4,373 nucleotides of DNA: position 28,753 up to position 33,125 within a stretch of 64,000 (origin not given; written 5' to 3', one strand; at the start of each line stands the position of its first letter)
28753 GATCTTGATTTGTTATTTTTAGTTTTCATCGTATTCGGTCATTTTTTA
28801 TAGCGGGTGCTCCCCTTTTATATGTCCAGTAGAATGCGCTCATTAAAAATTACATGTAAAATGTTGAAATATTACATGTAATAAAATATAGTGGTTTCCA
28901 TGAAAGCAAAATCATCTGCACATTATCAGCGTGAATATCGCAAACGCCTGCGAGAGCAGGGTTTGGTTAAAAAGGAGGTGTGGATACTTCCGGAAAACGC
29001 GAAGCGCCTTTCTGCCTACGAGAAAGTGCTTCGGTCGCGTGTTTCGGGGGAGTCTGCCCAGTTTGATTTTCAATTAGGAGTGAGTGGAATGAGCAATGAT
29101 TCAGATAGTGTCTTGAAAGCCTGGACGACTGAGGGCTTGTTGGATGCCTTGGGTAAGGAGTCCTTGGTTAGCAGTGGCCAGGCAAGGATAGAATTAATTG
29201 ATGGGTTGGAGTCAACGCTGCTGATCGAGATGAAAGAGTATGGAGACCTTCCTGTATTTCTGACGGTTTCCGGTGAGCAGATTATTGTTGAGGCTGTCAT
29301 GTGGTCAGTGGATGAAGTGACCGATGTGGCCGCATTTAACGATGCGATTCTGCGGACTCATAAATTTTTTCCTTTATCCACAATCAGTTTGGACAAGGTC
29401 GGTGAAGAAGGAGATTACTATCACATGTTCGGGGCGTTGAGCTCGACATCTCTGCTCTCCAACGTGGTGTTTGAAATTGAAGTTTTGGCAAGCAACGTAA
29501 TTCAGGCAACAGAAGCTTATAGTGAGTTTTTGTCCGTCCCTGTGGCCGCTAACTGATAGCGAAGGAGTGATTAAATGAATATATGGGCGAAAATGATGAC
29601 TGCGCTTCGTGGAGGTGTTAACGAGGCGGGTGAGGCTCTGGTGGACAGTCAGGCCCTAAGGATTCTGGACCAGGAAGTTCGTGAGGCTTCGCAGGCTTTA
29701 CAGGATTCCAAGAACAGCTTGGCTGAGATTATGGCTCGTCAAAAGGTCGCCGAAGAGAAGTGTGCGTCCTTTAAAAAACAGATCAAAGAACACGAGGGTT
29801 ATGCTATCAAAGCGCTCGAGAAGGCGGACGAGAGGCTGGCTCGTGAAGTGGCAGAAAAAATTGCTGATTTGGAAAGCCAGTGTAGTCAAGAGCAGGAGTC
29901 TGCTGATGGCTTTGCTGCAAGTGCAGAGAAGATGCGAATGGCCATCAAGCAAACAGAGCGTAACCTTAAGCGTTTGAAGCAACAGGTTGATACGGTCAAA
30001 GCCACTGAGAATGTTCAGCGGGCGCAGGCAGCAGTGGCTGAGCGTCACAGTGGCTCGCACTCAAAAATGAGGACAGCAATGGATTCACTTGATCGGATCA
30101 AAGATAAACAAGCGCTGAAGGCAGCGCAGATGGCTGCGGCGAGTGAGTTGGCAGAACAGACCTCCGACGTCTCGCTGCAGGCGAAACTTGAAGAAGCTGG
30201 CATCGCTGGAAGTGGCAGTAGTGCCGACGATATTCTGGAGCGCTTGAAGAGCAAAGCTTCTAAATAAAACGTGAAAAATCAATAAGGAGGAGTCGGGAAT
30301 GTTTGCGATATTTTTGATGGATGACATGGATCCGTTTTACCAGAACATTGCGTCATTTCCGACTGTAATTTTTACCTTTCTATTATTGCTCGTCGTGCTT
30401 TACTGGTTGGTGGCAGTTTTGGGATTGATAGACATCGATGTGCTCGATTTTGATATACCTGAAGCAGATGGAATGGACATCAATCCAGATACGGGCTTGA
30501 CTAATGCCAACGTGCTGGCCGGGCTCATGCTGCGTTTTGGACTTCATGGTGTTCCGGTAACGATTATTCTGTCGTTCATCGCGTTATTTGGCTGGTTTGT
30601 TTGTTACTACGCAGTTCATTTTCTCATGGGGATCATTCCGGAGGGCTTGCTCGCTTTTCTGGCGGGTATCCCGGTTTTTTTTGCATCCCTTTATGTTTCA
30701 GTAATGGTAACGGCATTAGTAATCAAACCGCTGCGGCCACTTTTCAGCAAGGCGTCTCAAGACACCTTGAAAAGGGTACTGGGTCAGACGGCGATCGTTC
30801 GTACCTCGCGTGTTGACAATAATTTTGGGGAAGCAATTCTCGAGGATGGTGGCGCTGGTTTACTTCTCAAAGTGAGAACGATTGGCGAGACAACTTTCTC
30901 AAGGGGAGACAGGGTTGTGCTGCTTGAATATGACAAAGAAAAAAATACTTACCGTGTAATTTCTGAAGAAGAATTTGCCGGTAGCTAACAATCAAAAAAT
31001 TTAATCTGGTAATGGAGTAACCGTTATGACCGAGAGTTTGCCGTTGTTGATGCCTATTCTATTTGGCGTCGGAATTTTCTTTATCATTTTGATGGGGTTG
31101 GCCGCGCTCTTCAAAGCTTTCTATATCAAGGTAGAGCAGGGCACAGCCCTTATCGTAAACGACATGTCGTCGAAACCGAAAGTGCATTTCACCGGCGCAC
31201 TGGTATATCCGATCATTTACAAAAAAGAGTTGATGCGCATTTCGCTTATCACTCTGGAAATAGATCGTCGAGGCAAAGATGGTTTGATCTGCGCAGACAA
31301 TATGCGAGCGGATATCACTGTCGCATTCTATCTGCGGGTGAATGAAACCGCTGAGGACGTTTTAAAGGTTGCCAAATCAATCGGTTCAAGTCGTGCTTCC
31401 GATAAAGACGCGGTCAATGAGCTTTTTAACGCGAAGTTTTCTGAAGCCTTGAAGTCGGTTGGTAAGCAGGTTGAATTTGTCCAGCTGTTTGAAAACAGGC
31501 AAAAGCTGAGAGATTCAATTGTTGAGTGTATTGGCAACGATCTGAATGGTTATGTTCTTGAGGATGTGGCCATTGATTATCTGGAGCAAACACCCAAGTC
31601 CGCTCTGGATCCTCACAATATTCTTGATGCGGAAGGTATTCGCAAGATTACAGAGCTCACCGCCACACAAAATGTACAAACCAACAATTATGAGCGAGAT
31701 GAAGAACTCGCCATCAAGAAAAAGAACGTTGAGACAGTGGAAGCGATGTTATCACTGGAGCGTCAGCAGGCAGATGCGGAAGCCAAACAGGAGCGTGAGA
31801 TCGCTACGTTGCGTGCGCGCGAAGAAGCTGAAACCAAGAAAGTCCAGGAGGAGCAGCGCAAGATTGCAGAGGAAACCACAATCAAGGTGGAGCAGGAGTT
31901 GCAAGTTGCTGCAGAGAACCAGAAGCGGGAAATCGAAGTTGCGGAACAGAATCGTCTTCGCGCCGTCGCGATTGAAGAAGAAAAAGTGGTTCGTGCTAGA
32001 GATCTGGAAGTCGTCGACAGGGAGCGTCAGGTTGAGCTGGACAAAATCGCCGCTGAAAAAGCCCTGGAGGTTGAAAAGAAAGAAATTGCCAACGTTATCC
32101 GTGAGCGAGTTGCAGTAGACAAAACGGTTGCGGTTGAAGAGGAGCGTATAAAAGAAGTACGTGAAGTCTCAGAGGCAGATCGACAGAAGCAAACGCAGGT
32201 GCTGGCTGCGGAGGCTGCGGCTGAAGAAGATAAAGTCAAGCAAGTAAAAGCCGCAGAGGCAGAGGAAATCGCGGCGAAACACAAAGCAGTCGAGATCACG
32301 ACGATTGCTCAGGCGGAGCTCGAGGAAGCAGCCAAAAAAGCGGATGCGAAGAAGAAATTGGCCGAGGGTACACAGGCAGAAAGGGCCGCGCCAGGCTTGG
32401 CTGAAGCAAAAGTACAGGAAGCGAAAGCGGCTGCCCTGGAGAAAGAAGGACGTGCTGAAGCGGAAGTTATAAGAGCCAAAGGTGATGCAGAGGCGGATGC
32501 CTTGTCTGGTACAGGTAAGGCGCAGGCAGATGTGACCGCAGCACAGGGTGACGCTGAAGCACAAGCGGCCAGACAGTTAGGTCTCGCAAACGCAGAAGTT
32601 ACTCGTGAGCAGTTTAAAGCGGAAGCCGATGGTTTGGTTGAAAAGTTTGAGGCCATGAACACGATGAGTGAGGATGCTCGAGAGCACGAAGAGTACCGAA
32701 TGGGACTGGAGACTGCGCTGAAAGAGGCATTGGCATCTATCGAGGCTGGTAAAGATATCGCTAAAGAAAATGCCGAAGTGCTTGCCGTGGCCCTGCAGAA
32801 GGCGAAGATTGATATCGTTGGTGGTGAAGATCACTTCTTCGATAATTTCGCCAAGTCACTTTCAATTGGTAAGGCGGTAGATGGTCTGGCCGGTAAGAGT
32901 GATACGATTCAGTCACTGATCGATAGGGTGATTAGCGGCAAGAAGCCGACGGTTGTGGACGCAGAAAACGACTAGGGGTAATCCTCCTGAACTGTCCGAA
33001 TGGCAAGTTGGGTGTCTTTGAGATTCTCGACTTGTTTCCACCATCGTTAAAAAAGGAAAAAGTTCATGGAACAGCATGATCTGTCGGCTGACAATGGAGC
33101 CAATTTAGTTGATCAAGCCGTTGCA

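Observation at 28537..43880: Island-borne PspA-NfeD-flotillin-giant AAA+ ATPase-rhomboid-MtfA/SEC-C-PLD gene cluster: candidate undescribed membrane-remodelling or defence system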

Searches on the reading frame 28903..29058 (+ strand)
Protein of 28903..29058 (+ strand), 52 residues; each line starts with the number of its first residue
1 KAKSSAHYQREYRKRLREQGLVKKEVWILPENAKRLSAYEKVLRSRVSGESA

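Call 68: search_protein_families(library=pfam, alignment_id=A7, max_evalue=10)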
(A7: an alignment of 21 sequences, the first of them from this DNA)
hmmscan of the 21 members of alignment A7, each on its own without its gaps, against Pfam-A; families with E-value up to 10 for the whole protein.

A. member 1, seq(52 aa): 1 family
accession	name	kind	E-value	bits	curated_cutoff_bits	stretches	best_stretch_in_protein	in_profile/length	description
PF11455.13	MazE-like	-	0.041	14.3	22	1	10-28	5-23/65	Antitoxin MazE-like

B. families by the number of members that match (of 21 scanned): 5 families
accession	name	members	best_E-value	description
PF11455.13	MazE-like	13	0.0029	Antitoxin MazE-like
PF06821.19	Ser_hydrolase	4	0.0013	Serine hydrolase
PF06847.16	Arc_PepC_II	3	0.083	Archaeal Peptidase A24 C-terminus Type II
PF11471.13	Sugarporin_N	2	0.021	Maltoporin periplasmic N-terminal extension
PF13358.12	DDE_3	1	0.18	DDE superfamily endonuclease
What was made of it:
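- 28900..29556 (+): bacA orthologue. It has an N-terminal ~46-aa basic helix-loop-helix-like domain (putative DNA binding), a disordered linker, and a DUF2170/CesT-like chaperone domain. The N-terminal domain weakly hits PF11455 MazE-like in 13/21 members, all below threshold (call 68).
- The similarity of the BacA N-terminal domain to a known DNA-binding or antitoxin family is below threshold (call 68).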

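Call 69: search_solved_structures(query=A7, max_evalue=10, show_alignments=3)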
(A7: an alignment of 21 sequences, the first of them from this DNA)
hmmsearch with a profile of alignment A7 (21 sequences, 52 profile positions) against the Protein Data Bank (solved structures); distinct sequences matched with E-value up to 10: 2.
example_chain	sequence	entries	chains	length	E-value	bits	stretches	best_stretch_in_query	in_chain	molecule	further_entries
2x4h_A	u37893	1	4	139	1.1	12.1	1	15-38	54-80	HYPOTHETICAL PROTEIN SSO2273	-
7cay_A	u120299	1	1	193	1.3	11.8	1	10-36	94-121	ATP-dependent protease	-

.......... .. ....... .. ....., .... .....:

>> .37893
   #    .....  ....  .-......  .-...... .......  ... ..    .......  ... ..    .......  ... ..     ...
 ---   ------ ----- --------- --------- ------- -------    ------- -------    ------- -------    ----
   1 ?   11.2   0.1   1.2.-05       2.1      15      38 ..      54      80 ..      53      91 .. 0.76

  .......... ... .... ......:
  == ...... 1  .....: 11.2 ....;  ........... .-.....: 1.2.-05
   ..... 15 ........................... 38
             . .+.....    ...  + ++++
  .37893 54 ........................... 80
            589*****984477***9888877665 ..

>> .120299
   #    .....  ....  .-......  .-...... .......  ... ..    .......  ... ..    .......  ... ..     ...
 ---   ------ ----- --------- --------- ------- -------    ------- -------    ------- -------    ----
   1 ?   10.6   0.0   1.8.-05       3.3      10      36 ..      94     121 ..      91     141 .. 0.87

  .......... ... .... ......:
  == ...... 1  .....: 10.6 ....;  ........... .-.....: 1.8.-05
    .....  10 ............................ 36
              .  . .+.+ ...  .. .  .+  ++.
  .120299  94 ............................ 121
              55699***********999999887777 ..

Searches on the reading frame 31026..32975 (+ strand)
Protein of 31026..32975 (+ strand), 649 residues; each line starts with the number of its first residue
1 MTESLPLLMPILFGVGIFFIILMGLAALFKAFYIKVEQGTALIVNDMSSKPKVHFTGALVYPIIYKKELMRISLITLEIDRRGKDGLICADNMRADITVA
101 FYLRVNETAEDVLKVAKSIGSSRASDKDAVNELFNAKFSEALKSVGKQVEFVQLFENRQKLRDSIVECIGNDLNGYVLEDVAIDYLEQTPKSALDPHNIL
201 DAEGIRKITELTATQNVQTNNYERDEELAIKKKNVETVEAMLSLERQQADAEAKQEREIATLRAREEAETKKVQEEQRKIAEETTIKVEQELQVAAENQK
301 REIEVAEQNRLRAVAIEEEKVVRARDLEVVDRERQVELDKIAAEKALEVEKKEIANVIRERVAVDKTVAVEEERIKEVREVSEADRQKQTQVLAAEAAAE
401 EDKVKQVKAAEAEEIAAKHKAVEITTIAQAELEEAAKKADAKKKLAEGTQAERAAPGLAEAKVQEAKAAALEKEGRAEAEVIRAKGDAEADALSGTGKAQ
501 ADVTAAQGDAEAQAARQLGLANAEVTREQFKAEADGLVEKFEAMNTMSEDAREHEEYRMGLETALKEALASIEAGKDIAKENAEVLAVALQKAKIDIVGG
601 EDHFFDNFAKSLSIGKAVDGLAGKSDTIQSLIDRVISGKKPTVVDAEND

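Call 3: search_protein_families(library=pfam, proteins=[window:31026-32975:+], max_evalue=0.01)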
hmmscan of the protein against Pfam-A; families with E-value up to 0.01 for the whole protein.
window:31026-32975:+ (649 aa): 0 families

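Call 6: search_protein_families(library=ncbifam, proteins=[window:31026-32975:+], max_evalue=0.1)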
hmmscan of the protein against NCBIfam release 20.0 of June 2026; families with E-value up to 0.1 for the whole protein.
window:31026-32975:+ (649 aa): 0 families

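Call 7: search_protein_families(library=padloc, proteins=[window:31026-32975:+], max_evalue=0.01)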
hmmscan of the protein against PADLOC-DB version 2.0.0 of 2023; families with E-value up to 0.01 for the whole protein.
window:31026-32975:+ (649 aa): 0 families

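Call 25: list_cluster_members(proteins=[P0001, window:31026-32975:+, window:39076-39924:+, window:25758-26954:+])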
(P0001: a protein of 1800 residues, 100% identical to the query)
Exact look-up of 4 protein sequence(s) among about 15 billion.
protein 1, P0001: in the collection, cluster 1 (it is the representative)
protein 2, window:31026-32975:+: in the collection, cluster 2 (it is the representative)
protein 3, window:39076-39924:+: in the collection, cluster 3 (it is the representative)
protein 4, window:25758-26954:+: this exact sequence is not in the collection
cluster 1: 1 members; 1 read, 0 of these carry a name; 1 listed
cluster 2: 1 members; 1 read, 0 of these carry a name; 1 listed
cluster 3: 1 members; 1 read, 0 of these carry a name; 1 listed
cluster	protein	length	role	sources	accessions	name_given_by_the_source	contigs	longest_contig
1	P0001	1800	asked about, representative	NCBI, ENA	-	-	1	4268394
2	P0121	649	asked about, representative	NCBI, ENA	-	-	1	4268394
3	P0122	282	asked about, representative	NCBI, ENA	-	-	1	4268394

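Call 26: search_solved_structures(query=window:31026-32975:+, max_evalue=1, show_alignments=1)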
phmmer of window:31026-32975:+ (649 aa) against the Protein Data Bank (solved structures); distinct sequences matched with E-value up to 1: 1.
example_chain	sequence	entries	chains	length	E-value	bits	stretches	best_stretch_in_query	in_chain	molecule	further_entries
4pfi_A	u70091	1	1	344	0.17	14.2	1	238-339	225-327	TRAP dicarboxylate transporter-DctP subunit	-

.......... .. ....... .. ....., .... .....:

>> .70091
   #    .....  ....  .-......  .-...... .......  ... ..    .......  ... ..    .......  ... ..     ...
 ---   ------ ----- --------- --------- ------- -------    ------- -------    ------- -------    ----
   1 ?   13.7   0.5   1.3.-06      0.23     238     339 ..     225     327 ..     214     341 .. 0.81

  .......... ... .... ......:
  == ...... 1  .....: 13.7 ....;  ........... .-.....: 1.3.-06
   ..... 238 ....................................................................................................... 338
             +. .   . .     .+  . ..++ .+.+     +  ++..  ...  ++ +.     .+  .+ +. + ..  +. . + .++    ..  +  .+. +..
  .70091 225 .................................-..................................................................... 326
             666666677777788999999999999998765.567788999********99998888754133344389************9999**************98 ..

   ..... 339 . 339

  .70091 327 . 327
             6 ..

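Call 31: search_solved_structures(query=A3, max_evalue=1, show_alignments=1)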
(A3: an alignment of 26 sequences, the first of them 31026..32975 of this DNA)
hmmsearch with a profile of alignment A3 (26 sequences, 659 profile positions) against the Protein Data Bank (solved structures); distinct sequences matched with E-value up to 1: 1.
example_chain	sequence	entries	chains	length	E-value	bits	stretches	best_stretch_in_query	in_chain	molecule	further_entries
2n50_A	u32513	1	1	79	0.1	14.2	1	522-581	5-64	Acyl carrier protein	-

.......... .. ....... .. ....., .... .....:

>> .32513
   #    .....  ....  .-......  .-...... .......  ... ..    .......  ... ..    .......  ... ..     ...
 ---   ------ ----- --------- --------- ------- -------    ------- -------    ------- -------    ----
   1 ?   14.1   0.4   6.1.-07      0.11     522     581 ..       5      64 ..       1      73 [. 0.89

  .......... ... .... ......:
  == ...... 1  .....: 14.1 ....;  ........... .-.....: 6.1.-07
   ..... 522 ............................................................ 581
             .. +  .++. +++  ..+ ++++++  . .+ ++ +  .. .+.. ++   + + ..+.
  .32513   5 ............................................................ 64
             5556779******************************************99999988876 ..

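Call 36: search_protein_families(library=pfam, proteins=[window:31026-32975:+], max_evalue=10)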
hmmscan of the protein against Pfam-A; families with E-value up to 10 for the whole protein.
window:31026-32975:+ (649 aa): 0 families
